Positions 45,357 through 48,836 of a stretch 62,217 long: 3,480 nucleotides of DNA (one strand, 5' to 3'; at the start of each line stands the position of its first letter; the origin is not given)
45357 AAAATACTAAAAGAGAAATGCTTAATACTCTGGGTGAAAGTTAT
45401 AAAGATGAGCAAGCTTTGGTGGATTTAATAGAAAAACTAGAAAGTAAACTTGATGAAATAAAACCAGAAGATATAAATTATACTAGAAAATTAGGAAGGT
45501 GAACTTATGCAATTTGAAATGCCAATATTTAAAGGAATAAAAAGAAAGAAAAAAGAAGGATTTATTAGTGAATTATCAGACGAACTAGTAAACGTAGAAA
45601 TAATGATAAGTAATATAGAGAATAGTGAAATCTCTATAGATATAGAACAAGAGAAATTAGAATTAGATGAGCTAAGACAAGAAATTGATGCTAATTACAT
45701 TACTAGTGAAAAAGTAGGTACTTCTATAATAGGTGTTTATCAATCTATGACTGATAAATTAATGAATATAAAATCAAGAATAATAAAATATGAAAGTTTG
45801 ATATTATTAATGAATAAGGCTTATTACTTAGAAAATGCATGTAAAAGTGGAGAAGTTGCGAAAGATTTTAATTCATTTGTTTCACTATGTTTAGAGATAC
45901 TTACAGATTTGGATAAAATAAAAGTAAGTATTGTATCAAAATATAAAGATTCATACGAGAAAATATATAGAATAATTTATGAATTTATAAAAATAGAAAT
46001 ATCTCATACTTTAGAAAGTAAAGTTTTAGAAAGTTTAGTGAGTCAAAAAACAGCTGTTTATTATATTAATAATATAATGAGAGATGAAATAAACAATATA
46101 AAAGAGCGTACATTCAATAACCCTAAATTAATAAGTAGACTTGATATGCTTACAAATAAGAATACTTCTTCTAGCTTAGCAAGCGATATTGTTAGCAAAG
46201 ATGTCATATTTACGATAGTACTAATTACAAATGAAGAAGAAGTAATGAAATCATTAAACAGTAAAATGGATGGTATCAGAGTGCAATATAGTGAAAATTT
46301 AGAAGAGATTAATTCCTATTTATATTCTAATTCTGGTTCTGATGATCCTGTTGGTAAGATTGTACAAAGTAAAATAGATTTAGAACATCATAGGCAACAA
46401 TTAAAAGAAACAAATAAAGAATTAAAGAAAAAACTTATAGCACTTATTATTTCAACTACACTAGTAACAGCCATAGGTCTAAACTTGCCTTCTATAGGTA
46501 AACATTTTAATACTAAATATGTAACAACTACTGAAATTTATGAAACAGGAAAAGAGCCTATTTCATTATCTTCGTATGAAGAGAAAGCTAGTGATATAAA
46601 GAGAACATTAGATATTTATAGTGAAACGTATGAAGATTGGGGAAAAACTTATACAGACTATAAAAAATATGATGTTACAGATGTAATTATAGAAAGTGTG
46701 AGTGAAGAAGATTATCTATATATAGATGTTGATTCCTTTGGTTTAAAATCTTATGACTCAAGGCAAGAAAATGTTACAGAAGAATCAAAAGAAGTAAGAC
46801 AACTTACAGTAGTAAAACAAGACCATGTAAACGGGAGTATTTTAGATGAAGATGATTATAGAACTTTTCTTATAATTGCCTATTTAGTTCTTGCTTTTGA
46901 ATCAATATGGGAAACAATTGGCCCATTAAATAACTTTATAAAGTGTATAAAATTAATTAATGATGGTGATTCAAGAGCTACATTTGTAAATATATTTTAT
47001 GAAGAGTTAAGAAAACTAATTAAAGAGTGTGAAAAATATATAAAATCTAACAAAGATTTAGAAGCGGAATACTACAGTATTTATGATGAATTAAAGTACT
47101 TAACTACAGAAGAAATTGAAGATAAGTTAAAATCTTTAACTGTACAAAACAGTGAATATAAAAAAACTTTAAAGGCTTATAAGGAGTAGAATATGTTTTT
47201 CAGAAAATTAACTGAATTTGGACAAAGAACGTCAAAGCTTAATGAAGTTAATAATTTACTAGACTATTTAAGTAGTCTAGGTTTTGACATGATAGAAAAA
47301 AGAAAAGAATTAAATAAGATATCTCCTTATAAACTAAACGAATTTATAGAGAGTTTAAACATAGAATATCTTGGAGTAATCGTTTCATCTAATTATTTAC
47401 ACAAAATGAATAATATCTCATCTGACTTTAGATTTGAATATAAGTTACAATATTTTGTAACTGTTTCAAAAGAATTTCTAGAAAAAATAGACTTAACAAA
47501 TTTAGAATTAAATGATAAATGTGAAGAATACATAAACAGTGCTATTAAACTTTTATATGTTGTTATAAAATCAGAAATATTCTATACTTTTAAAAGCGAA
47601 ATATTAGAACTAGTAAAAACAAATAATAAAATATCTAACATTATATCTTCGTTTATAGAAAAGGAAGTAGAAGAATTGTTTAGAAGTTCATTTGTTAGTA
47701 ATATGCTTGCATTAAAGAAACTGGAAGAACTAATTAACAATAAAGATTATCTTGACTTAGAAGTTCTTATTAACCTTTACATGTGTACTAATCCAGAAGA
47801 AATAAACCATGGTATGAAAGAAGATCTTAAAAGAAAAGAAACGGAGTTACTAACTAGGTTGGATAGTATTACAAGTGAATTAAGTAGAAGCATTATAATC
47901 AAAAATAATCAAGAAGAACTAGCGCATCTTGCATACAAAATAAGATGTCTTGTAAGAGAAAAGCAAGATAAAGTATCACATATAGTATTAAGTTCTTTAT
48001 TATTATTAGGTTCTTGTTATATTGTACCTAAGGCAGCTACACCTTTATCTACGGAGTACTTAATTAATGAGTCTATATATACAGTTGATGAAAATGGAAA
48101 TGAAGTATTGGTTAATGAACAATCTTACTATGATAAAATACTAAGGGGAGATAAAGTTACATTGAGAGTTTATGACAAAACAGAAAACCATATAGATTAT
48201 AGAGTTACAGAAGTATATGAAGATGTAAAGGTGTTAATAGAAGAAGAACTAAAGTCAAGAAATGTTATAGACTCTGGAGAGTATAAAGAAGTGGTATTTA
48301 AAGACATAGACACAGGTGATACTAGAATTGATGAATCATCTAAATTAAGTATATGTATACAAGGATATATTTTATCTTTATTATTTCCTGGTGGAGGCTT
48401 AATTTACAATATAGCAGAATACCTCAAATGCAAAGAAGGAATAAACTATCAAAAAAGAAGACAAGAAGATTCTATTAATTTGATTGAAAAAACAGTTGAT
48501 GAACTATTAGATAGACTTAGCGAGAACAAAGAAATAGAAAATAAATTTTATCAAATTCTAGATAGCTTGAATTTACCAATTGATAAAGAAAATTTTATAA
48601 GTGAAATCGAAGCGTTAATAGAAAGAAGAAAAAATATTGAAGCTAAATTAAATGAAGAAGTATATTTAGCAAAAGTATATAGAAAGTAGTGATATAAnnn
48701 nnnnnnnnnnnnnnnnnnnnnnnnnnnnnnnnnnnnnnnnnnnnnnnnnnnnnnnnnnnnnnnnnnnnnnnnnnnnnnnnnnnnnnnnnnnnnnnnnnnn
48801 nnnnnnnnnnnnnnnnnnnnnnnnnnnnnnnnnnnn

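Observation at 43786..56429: Operon-like array of seven diverged paralogs encoding 500-560-aa two-TM membrane proteins of no recognisable family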

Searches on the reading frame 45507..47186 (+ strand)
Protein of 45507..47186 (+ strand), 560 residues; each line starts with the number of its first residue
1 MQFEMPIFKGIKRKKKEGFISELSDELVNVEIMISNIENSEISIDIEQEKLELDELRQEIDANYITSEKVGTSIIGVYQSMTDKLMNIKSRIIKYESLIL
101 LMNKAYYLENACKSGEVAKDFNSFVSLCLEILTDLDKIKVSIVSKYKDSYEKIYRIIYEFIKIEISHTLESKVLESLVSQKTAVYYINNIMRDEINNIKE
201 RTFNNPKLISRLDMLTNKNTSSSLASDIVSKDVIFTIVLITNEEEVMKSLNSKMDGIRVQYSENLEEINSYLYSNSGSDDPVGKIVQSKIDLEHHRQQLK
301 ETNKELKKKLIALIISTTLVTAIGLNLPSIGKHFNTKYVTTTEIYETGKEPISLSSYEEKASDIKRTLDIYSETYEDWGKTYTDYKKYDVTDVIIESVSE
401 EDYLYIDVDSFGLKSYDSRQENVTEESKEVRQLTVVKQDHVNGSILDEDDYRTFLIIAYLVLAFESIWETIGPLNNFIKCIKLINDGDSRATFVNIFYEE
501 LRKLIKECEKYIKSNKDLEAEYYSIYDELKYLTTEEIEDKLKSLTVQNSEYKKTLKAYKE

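Call 5: search_protein_families(library=pfam, proteins=[window:45507-47186:+], max_evalue=1)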
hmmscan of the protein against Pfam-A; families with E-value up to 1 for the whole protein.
window:45507-47186:+ (560 aa): 4 families
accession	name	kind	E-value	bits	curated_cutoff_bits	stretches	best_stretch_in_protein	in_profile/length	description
PF12193.13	Sulf_coat_C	-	0.079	13.5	25.2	0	56-109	55-109/134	Sulfolobus virus coat protein C terminal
PF06295.17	ZapG-like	-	0.12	12.8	33.5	0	38-94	25-81/123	Z-ring associated protein G-like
PF05812.17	Herpes_BLRF2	-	0.2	12.3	25.8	0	532-556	2-26/119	Herpesvirus BLRF2 protein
PF09452.15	Mvb12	-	0.25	12.3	25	0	490-526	35-71/90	ESCRT-I subunit Mvb12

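Call 7: search_protein_families(library=ncbifam, proteins=[window:45507-47186:+], max_evalue=1)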
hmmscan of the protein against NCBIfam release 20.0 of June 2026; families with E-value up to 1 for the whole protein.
window:45507-47186:+ (560 aa): 0 families

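Call 29: search_protein_families(library=phrogs, proteins=[window:45507-47186:+], max_evalue=0.01)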
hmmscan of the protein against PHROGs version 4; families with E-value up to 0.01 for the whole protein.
window:45507-47186:+ (560 aa): 1 family
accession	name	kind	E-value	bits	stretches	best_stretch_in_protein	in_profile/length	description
phrog_4704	-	tail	0.00015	21.5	1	191-376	78-241/625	tail length tape measure protein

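Call 60: search_protein_families(library=padloc, proteins=[window:45507-47186:+], max_evalue=0.01)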
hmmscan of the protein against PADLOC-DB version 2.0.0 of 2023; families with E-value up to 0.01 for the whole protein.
window:45507-47186:+ (560 aa): 0 families

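Call 88: search_dna_similar(query=window:45507-47186:+, collection=plasmids, mode=protein, max_evalue=0.001)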
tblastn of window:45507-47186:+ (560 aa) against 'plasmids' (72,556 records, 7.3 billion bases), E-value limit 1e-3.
No match.

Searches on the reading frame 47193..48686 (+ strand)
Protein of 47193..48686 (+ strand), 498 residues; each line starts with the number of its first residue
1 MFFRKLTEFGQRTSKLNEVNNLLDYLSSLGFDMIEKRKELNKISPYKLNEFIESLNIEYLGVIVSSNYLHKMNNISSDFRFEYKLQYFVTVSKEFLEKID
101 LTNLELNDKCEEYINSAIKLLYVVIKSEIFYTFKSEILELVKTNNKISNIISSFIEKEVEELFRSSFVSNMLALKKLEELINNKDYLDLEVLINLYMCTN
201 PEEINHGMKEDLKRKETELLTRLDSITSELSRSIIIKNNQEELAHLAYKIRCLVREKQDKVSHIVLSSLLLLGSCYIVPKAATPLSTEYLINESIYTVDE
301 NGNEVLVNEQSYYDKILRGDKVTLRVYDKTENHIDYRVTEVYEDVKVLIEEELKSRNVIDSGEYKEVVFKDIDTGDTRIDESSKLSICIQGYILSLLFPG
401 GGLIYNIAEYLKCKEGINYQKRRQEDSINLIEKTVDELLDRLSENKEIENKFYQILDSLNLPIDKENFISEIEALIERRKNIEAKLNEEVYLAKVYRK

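Call 5: search_protein_families(library=pfam, proteins=[window:47193-48686:+], max_evalue=1)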
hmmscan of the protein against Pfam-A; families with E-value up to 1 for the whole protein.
window:47193-48686:+ (498 aa): 1 family
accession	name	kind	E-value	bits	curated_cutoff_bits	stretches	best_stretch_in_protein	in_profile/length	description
PF21040.3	CEP104-like_TOG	-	0.12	13.1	24.3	0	415-446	86-117/208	Centrosomal protein CEP104-like, TOG domain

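Call 7: search_protein_families(library=ncbifam, proteins=[window:47193-48686:+], max_evalue=1)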
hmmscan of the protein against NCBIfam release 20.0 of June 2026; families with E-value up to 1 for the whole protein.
window:47193-48686:+ (498 aa): 0 families

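Call 29: search_protein_families(library=phrogs, proteins=[window:47193-48686:+], max_evalue=0.01)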
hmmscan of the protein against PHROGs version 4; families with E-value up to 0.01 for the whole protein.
window:47193-48686:+ (498 aa): 0 families

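Call 60: search_protein_families(library=padloc, proteins=[window:47193-48686:+], max_evalue=0.01)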
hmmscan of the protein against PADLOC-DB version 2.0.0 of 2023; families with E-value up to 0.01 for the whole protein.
window:47193-48686:+ (498 aa): 0 families
